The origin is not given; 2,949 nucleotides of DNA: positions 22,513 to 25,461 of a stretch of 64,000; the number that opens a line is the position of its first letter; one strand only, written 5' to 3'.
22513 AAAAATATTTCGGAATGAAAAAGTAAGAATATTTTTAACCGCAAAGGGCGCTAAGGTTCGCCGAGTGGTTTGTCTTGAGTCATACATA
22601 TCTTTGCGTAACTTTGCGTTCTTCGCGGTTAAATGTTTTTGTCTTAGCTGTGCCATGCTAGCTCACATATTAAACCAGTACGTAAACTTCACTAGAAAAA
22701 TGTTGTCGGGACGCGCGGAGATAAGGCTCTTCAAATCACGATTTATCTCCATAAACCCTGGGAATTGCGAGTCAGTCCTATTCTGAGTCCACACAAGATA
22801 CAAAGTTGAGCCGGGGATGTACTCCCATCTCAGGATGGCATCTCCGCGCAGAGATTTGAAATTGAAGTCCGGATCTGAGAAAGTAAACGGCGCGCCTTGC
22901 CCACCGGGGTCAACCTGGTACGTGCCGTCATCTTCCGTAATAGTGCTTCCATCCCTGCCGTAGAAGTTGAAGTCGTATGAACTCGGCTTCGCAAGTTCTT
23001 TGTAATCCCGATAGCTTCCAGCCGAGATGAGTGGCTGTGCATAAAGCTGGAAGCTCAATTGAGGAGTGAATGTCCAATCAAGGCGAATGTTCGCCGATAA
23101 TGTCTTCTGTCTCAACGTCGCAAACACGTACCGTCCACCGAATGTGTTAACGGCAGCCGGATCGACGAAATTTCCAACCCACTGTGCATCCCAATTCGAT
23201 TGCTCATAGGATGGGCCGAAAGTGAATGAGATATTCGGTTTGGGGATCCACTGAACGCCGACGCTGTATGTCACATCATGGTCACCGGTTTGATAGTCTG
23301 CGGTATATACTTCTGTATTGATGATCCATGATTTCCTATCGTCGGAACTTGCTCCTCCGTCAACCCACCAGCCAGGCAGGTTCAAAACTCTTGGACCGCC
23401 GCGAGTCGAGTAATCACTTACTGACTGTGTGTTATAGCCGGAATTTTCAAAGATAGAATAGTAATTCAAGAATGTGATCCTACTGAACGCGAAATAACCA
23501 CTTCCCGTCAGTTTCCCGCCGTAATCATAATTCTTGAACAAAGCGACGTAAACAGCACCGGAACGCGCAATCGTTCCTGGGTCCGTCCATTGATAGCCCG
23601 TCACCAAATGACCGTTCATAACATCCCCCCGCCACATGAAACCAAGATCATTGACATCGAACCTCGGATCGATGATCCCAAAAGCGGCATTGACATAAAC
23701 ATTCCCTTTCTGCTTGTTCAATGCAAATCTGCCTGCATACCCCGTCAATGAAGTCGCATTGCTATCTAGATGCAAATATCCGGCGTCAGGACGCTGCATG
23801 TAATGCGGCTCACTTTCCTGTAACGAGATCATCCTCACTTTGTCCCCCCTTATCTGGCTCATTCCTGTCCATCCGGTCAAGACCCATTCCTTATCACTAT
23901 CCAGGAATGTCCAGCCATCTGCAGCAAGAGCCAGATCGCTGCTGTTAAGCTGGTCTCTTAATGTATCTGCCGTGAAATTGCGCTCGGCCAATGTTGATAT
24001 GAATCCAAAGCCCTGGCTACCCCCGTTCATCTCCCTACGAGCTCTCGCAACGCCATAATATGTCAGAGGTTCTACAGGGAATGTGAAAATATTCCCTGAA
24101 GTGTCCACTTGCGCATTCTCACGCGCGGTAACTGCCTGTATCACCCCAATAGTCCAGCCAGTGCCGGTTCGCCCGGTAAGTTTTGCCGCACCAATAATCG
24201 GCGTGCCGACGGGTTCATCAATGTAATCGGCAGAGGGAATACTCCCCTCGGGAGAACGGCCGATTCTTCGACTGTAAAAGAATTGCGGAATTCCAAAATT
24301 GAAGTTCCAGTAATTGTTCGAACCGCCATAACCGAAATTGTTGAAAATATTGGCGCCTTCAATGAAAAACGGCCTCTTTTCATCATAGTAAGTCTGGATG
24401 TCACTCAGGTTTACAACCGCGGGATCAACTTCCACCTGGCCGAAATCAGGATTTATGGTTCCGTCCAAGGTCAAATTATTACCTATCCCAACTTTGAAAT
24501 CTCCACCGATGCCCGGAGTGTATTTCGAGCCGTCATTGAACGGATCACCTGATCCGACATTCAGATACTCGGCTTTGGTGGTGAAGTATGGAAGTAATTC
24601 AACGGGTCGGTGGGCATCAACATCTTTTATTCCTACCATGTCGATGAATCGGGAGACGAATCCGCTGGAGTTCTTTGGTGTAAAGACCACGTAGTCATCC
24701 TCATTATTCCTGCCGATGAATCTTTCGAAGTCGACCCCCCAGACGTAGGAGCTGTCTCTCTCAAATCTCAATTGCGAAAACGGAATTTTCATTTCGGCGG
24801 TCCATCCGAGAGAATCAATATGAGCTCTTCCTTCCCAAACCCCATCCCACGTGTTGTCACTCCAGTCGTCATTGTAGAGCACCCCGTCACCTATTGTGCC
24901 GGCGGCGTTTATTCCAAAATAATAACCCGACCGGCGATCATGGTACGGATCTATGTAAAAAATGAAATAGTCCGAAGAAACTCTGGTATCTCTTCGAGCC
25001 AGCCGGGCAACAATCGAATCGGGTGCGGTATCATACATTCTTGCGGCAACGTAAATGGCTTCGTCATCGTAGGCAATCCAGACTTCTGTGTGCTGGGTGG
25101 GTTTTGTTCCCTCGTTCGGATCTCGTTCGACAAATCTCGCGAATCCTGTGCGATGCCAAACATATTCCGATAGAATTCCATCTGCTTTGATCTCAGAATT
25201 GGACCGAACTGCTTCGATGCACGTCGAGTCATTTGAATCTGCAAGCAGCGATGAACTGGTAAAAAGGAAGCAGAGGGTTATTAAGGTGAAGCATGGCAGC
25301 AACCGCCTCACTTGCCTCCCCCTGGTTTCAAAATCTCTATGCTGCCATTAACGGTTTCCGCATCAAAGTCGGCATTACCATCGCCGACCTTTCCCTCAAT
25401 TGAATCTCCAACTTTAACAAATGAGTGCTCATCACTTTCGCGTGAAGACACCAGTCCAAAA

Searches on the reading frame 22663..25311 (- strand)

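Call 96: search_protein_families(library=pfam, proteins=[window:22663-25311:-], max_evalue=0.00001)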
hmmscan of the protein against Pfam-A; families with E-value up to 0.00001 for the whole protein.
window:22663-25311:- (882 aa): 1 family
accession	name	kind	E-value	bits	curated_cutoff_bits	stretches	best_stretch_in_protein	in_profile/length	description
PF19313.5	DUF5916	-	1.1e-58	199.9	22.6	1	239-880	7-563/572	Domain of unknown function (DUF5916)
